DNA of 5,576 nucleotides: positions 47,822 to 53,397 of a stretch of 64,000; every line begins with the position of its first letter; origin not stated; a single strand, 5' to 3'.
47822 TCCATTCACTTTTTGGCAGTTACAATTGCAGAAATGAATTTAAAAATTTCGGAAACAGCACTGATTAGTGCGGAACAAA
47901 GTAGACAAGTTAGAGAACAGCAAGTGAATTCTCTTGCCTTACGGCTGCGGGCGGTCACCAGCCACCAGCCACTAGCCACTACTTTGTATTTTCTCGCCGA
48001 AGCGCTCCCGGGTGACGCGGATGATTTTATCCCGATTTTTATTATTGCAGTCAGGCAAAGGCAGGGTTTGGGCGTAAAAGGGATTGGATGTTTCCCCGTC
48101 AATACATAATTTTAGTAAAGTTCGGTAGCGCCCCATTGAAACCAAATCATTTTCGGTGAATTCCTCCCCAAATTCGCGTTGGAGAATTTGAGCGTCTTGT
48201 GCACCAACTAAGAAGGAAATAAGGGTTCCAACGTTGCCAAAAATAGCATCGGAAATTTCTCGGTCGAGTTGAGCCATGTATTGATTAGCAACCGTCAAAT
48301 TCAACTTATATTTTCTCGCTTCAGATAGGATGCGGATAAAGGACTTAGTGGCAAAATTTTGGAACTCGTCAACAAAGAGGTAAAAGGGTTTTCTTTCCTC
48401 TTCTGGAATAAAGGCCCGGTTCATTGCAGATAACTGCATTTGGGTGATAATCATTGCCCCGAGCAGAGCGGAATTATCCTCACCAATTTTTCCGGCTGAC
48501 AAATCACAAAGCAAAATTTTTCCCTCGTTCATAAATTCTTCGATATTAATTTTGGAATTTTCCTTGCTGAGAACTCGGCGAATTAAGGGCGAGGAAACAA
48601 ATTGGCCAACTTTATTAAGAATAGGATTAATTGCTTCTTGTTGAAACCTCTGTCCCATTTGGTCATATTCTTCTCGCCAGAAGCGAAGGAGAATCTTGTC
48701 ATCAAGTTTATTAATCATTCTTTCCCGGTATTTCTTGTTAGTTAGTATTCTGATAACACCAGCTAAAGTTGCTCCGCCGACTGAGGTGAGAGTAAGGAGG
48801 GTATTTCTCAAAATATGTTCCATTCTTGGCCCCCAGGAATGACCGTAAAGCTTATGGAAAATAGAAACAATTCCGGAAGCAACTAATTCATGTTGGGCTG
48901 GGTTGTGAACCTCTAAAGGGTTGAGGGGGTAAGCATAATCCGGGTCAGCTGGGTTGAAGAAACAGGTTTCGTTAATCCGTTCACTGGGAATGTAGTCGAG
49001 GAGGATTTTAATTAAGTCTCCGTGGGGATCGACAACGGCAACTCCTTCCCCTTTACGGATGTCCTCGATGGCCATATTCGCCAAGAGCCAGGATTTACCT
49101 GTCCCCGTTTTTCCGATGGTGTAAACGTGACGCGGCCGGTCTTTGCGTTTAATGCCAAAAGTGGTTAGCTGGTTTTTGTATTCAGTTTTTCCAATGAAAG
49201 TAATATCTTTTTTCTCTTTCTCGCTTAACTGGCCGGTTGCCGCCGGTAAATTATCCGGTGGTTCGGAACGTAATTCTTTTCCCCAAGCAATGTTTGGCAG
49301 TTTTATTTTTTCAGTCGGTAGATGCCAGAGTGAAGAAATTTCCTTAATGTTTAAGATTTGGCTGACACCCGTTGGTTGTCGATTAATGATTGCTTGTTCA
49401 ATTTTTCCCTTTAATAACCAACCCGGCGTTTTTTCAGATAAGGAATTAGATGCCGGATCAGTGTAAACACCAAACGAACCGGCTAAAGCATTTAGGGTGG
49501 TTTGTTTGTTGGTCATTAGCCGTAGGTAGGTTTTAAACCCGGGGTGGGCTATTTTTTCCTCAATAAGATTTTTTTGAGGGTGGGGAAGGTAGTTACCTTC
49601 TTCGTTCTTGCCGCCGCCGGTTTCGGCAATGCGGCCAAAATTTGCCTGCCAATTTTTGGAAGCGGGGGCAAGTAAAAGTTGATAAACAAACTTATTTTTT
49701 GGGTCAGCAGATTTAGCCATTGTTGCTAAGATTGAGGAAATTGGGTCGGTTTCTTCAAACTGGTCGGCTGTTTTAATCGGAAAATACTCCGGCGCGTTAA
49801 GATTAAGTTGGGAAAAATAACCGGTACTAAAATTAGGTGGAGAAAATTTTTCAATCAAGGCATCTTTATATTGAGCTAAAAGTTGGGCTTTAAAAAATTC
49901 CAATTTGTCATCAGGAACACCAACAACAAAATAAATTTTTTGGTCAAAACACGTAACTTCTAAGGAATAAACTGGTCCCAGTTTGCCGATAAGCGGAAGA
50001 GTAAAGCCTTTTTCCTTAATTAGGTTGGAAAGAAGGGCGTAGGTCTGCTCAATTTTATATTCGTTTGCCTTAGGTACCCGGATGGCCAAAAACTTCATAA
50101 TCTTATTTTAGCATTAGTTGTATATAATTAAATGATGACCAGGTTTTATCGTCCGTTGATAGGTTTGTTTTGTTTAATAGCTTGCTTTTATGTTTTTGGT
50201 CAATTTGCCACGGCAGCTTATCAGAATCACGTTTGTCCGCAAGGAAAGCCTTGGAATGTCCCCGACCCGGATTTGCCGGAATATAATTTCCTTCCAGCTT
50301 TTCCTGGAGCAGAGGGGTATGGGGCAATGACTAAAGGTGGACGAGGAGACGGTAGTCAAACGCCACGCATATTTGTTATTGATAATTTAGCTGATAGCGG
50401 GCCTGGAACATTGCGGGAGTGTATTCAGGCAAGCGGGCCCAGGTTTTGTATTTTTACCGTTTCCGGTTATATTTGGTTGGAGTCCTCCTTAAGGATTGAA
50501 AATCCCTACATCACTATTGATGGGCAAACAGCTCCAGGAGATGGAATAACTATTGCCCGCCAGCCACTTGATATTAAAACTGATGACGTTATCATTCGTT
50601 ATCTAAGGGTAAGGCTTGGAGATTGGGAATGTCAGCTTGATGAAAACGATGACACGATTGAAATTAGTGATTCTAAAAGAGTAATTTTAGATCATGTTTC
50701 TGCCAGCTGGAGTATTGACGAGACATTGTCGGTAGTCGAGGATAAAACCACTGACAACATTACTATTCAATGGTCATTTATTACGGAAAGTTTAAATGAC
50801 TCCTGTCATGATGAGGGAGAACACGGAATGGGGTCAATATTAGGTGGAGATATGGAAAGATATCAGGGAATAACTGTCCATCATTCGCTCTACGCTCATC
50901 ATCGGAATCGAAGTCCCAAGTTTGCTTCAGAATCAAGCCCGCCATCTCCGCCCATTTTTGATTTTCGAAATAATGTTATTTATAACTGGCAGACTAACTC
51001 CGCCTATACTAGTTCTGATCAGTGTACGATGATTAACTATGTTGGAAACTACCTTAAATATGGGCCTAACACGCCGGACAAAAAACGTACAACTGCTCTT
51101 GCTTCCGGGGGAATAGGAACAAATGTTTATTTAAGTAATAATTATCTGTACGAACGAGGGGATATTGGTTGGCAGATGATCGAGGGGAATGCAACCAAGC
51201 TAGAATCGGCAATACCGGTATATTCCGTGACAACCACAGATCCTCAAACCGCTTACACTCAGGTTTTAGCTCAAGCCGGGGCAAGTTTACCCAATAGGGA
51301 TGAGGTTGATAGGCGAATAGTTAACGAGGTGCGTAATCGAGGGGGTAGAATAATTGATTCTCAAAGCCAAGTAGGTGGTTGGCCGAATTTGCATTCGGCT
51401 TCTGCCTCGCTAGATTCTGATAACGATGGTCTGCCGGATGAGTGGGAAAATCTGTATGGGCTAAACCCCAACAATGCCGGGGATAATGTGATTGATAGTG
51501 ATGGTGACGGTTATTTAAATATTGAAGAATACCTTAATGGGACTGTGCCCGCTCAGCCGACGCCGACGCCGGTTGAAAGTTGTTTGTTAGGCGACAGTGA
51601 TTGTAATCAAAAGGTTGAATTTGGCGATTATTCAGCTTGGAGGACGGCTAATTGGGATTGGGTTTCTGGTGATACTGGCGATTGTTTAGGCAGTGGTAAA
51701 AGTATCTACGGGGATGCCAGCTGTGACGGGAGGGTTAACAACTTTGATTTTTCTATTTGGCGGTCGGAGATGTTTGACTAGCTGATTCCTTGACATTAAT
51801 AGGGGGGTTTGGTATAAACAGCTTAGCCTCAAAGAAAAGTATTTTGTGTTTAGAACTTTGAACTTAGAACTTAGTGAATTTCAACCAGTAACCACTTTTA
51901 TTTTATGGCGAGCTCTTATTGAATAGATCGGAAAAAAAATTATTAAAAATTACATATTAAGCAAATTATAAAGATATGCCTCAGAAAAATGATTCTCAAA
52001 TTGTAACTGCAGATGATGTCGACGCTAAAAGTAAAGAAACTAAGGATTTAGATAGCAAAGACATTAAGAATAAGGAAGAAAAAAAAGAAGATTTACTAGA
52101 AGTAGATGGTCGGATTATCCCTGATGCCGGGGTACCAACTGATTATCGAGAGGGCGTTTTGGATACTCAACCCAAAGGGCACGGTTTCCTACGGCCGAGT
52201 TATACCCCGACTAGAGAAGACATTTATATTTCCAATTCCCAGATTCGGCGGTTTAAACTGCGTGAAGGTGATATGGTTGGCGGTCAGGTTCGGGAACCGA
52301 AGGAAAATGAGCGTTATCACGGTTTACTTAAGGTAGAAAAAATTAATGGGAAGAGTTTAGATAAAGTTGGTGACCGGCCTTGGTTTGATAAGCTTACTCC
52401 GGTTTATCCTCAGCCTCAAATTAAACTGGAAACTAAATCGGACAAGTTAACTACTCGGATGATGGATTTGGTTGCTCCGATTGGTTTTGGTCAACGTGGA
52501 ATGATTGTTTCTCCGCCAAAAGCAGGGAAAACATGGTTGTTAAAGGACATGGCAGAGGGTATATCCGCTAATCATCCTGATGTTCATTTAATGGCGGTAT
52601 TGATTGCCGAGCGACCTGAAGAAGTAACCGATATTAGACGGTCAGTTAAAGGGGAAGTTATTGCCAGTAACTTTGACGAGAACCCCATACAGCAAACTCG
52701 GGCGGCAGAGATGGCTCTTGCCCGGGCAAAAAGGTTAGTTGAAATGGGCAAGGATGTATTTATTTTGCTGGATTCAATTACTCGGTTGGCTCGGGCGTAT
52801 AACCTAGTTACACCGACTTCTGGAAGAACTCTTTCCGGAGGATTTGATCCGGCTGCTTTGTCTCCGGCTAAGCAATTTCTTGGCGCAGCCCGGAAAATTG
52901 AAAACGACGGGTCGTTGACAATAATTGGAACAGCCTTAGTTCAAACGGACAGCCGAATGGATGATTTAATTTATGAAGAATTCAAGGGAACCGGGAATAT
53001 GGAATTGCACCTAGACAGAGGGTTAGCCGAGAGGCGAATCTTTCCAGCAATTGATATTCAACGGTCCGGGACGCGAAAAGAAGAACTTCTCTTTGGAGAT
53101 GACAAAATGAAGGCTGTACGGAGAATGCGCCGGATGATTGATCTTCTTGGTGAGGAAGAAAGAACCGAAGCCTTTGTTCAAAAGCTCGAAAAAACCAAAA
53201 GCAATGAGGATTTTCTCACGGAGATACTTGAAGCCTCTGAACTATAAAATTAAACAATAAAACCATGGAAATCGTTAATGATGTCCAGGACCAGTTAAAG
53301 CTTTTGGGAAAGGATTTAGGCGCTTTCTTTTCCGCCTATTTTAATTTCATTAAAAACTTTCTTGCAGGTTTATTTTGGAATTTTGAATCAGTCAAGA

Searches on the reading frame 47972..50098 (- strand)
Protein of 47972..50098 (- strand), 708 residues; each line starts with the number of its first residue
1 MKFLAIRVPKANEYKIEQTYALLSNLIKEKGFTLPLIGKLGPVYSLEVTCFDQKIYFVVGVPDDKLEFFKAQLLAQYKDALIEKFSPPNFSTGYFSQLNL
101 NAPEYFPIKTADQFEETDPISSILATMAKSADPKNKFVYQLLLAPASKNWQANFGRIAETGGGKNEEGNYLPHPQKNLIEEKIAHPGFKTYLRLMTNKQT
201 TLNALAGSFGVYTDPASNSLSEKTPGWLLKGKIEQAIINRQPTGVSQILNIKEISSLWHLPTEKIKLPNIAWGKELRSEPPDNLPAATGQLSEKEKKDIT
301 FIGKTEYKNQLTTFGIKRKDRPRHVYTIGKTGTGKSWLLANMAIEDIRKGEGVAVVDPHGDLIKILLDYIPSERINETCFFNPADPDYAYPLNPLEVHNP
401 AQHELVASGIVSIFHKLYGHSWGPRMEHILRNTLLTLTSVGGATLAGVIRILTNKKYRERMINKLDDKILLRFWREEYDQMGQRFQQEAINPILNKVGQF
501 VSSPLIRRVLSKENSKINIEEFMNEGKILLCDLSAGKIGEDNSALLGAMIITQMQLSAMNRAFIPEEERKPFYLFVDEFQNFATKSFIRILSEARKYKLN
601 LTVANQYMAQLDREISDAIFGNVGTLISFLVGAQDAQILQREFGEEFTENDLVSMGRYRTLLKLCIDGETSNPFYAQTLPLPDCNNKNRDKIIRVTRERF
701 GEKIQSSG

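Call 46: search_protein_families(library=pfam, proteins=[window:47972-50098:-], max_evalue=0.001)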
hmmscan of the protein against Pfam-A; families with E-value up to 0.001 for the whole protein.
window:47972-50098:- (708 aa): 3 families
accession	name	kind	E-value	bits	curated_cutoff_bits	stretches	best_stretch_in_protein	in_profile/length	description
PF10412.15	TrwB_AAD_bind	-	6.2e-08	32.4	20.5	1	317-645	10-325/387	Type IV secretion-system coupling protein DNA-binding domain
PF01935.23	DUF87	-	8.3e-07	29.8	23.2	1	323-537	24-205/220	Helicase HerA, central domain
PF12696.13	TraG-D_C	-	9.9e-07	29.2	22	1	571-639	1-72/126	TraM recognition site of TraD and TraG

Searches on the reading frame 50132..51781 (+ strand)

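Call 46: search_protein_families(library=pfam, proteins=[window:50132-51781:+], max_evalue=0.001)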
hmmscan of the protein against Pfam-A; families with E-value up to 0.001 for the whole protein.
window:50132-51781:+ (549 aa): 1 family
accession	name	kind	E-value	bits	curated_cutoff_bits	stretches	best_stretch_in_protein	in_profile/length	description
PF18884.5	TSP3_bac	-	5.1e-06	26.7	25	1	428-449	1-22/22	Bacterial TSP3 repeat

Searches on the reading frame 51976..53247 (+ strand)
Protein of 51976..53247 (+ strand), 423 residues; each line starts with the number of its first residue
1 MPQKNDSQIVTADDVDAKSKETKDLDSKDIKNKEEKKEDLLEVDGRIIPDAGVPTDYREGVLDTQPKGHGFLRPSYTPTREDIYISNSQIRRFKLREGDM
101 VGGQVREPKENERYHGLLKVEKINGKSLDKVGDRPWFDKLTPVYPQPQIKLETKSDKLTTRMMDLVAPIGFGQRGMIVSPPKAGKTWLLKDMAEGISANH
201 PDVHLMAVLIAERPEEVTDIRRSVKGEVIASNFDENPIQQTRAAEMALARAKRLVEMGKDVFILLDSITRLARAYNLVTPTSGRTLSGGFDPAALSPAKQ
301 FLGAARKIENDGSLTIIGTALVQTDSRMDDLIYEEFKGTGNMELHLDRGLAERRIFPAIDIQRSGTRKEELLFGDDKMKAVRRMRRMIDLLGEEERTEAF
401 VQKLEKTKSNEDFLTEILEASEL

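Call 46: search_protein_families(library=pfam, proteins=[window:51976-53247:+], max_evalue=0.001)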
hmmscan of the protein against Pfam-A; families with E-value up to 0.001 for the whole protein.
window:51976-53247:+ (423 aa): 3 families
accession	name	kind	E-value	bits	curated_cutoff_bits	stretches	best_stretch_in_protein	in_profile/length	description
PF00006.31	ATP-synt_ab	-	2e-29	103.2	29.5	1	161-364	3-211/213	ATP synthase alpha/beta family, nucleotide-binding domain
PF07497.18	Rho_RNA_bind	-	1.6e-27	95.5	27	1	59-127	2-71/73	Rho termination factor, RNA-binding domain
PF08206.17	OB_RNB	-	0.0004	20.5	24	0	60-107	1-44/58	Ribonuclease B OB domain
